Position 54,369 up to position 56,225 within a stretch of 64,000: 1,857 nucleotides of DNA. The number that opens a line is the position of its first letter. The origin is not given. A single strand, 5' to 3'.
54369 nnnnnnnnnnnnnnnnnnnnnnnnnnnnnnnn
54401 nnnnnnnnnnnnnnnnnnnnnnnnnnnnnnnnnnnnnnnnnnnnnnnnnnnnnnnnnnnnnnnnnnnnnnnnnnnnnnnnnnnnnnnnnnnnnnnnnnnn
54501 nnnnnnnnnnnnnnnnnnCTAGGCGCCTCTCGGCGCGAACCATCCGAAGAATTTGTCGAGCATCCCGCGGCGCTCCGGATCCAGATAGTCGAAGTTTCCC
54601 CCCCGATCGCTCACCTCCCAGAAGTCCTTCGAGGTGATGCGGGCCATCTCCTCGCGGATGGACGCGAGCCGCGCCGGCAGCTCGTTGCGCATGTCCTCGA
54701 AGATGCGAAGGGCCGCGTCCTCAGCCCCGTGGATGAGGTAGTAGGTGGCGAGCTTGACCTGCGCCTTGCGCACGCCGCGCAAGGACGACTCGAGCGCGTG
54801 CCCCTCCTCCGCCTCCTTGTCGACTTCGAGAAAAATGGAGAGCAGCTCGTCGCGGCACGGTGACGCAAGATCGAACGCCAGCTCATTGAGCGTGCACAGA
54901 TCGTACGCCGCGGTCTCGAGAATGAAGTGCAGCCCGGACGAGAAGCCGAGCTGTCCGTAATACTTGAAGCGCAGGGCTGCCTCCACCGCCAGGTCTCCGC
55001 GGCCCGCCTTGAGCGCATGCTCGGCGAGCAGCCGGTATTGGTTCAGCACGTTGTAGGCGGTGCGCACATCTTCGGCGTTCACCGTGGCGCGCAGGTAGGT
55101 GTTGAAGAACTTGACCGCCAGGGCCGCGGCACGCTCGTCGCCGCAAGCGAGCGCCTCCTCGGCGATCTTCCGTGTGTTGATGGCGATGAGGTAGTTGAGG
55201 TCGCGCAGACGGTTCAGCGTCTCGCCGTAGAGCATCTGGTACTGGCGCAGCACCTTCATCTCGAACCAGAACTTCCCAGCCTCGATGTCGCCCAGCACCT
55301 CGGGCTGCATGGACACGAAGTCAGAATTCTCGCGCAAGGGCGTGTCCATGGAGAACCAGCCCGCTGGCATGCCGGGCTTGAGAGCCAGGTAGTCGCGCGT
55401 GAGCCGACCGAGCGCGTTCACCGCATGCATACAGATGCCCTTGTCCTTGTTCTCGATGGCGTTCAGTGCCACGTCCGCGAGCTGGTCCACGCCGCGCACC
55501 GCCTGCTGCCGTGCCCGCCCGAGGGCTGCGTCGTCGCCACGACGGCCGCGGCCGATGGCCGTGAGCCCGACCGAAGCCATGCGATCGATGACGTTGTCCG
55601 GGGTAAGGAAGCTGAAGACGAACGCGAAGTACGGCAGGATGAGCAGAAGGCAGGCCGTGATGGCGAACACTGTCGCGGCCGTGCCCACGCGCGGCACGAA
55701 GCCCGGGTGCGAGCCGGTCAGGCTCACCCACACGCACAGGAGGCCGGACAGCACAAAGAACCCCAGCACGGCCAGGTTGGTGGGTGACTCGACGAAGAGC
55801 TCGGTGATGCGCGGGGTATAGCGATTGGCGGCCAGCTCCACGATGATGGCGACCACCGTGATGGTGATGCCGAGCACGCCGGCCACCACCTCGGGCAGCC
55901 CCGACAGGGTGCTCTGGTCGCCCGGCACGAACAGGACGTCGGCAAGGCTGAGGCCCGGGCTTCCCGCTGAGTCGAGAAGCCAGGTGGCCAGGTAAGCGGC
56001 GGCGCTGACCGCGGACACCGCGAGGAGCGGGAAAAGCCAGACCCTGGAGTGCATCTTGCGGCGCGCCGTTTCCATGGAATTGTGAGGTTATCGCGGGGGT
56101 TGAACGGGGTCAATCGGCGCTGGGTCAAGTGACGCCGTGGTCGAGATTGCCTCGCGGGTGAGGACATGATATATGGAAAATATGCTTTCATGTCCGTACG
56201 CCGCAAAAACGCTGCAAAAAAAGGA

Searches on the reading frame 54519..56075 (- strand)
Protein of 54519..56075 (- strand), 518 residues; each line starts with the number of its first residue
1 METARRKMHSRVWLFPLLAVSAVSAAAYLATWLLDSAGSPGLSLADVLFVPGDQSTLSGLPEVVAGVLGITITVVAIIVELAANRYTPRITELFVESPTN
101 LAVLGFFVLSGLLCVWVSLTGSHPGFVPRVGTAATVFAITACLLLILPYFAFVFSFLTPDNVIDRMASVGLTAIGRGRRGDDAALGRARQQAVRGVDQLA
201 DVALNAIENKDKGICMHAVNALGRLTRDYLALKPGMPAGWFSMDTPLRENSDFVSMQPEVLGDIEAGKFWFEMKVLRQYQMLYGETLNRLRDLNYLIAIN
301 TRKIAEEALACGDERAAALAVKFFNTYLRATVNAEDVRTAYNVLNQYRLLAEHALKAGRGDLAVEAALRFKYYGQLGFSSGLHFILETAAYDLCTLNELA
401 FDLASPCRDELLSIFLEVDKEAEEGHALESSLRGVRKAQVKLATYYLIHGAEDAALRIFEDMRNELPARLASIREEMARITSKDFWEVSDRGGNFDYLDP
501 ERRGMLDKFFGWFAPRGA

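Call 40: search_protein_families(library=pfam, proteins=[window:54519-56075:-], max_evalue=0.001)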
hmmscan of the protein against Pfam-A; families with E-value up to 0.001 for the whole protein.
window:54519-56075:- (518 aa): 1 family
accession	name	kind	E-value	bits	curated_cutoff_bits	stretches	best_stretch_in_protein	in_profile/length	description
PF10011.15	DUF2254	-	9.7e-18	64.5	28.8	1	10-184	2-168/368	Predicted membrane protein (DUF2254)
